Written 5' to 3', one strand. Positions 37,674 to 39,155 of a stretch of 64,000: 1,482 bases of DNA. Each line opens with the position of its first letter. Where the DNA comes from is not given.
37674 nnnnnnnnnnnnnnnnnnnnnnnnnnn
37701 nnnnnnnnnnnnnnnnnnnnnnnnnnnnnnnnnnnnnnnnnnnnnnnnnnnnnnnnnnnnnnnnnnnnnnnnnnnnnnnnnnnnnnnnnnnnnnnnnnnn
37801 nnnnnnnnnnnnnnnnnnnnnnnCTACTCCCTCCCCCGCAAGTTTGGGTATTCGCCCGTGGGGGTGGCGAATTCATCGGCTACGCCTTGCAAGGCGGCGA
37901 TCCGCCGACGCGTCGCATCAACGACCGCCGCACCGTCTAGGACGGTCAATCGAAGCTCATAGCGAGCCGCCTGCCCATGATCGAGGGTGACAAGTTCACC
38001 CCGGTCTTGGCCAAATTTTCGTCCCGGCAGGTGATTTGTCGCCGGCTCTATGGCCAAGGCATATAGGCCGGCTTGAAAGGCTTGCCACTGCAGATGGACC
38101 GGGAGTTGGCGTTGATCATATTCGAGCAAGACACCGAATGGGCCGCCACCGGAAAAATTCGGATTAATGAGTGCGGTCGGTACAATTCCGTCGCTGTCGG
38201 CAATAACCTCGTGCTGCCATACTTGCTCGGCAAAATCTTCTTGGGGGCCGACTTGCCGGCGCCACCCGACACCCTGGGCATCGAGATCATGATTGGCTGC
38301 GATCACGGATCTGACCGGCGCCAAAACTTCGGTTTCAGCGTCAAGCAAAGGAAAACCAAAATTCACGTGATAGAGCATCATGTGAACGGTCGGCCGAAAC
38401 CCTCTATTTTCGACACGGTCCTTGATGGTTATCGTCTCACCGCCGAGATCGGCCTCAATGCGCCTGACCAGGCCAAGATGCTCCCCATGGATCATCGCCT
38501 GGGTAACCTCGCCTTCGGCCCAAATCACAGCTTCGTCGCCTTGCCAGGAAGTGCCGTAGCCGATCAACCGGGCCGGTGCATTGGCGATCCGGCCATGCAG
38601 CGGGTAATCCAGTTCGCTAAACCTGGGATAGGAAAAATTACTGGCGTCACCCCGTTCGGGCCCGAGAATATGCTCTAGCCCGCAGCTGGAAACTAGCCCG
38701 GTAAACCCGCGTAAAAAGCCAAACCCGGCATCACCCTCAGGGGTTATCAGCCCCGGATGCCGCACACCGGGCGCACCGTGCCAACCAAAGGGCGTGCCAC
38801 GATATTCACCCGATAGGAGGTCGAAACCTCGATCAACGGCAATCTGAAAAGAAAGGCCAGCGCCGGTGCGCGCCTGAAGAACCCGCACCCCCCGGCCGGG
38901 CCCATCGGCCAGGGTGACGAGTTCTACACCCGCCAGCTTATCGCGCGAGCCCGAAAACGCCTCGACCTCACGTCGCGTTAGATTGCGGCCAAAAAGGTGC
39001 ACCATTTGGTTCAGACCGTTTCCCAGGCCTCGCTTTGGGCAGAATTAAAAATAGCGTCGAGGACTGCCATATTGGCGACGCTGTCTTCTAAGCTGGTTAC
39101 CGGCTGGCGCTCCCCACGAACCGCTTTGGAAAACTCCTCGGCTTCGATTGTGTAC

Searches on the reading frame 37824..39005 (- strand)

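Call 25: search_protein_families(library=ncbifam, proteins=[window:37824-39005:-], max_evalue=1e-20)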
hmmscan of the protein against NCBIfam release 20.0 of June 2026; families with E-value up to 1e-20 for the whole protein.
window:37824-39005:- (393 aa): 0 families

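Call 58: search_protein_families(library=pfam, proteins=[window:37824-39005:-], max_evalue=0.01)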
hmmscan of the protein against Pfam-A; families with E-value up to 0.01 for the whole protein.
window:37824-39005:- (393 aa): 1 family
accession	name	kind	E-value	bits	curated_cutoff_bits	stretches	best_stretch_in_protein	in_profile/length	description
PF14486.12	DUF4432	-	7e-86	288.2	32.5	1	37-355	1-304/304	Domain of unknown function (DUF4432)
